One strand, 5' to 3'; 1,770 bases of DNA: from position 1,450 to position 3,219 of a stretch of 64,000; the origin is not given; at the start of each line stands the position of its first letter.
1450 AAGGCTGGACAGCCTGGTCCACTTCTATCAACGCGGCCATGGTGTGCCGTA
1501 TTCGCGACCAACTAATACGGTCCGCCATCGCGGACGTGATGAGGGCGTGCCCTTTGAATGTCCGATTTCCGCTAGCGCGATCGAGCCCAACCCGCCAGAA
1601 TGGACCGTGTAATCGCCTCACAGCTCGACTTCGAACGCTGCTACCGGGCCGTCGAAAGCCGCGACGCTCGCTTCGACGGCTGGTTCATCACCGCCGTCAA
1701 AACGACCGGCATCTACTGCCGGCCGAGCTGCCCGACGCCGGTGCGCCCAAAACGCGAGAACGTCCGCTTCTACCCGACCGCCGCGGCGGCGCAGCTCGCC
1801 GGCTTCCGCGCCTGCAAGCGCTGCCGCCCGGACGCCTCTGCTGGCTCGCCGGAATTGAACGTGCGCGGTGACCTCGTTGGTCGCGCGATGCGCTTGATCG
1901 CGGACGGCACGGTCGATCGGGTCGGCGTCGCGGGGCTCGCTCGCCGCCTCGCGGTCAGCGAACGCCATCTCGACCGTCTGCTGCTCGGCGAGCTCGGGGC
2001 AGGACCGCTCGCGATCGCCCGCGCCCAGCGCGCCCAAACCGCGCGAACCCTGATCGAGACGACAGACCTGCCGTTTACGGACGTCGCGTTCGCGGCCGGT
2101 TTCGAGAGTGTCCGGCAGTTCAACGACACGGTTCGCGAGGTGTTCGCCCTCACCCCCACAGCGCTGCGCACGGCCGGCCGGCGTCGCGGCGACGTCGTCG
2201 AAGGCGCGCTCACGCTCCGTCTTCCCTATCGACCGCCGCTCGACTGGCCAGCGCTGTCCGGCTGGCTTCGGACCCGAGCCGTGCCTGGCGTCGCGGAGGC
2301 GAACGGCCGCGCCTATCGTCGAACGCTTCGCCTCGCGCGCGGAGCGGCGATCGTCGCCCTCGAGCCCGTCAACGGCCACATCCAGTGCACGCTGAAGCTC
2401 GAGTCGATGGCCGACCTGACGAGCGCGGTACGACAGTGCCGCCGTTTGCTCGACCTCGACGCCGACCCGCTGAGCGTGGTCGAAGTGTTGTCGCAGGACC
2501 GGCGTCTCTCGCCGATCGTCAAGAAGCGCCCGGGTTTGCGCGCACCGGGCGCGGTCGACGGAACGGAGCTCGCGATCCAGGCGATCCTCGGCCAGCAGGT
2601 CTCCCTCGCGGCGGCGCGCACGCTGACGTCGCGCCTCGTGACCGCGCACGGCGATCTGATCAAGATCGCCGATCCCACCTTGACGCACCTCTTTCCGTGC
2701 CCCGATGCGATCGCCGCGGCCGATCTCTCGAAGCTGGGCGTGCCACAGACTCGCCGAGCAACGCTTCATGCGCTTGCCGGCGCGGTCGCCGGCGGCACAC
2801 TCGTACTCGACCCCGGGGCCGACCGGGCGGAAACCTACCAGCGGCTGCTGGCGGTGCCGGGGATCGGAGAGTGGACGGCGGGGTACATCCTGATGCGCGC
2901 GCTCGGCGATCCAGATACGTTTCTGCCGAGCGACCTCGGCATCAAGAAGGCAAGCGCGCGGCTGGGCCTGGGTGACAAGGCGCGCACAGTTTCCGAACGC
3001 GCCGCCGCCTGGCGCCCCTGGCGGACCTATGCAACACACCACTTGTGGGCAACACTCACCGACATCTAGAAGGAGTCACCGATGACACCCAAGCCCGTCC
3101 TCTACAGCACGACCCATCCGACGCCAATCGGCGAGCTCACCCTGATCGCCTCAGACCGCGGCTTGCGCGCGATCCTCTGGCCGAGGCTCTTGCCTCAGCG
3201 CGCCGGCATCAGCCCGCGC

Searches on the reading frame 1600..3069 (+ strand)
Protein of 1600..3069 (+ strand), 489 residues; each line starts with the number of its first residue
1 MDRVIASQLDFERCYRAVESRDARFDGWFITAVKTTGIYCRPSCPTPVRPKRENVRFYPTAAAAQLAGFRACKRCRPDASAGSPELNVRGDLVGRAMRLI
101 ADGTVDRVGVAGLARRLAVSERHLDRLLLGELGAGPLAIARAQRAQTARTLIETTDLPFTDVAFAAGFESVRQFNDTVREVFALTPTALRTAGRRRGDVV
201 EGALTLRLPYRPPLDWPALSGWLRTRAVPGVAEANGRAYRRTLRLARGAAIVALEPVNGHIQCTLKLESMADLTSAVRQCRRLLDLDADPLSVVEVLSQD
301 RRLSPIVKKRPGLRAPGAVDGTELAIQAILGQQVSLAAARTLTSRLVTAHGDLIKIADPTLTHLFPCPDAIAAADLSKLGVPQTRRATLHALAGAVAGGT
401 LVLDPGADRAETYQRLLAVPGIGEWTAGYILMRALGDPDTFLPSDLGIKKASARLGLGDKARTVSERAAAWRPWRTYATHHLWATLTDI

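Call 88: find_encoding_contigs(protein=window:1600-3069:+, flank=10000, max_places=1)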
Protein window:1600-3069:+ (489 aa): no gene with exactly this product is on record in the collection.
